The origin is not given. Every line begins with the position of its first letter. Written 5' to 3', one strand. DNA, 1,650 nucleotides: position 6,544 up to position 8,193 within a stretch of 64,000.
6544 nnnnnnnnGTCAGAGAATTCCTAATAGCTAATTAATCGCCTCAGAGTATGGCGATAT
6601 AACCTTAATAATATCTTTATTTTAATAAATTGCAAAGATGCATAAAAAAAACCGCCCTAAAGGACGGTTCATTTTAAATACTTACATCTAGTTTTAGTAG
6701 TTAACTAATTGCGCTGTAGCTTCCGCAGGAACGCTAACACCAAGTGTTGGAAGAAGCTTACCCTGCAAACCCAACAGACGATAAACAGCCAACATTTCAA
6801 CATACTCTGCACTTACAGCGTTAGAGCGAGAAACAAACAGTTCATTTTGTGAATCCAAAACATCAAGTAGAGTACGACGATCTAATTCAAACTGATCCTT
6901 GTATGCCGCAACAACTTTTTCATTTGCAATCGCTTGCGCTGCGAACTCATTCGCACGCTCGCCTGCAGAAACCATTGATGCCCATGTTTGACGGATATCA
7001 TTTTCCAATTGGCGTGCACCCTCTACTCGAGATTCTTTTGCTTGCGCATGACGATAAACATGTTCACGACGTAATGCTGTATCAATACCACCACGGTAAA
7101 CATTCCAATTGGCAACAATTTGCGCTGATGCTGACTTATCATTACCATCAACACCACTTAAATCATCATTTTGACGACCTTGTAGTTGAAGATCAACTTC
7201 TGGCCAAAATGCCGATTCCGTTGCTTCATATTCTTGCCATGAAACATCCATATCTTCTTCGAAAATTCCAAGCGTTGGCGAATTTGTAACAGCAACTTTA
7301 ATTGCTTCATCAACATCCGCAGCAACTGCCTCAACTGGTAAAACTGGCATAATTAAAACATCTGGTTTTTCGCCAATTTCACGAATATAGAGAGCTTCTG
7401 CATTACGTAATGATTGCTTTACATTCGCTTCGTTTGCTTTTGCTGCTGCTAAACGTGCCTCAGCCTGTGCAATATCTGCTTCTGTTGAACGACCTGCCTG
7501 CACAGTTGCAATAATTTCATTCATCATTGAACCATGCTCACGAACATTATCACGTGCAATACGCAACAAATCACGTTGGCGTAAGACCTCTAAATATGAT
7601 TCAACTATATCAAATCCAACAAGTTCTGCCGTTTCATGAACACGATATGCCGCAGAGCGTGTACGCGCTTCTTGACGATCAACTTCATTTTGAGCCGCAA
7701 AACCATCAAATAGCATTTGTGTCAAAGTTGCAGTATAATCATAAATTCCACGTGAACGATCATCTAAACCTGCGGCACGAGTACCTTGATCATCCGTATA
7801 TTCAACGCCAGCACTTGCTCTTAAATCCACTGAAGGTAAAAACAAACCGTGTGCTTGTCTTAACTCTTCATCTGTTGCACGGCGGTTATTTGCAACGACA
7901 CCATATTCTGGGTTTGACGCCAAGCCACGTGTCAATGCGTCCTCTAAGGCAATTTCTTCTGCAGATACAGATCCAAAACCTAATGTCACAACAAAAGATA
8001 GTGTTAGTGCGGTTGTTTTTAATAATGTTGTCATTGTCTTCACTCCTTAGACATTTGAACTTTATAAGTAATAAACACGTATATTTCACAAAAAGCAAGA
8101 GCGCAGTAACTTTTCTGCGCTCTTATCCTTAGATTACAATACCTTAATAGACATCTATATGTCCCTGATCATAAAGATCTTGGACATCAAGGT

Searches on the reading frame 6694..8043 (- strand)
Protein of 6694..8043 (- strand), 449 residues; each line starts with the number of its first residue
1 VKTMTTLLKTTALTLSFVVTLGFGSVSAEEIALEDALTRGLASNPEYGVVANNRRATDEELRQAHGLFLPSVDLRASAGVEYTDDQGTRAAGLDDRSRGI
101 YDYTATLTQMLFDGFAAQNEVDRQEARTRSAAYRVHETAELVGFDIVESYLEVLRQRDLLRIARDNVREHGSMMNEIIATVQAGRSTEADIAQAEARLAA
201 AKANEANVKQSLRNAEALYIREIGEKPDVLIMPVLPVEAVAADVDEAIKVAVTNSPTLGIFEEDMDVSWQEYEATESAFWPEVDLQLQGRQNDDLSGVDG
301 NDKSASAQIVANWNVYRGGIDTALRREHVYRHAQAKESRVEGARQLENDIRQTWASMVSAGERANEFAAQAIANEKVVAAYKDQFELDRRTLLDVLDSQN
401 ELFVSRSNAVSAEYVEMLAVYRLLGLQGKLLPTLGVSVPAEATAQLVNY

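Call 72: search_protein_families(library=pfam, proteins=[window:6694-8043:-], max_evalue=0.000001)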
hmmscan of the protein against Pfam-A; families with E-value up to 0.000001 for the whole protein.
window:6694-8043:- (449 aa): 1 family
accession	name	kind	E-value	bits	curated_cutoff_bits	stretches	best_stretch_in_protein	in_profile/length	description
PF02321.23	OEP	-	5.1e-43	147.5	22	2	33-222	1-185/187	Outer membrane efflux protein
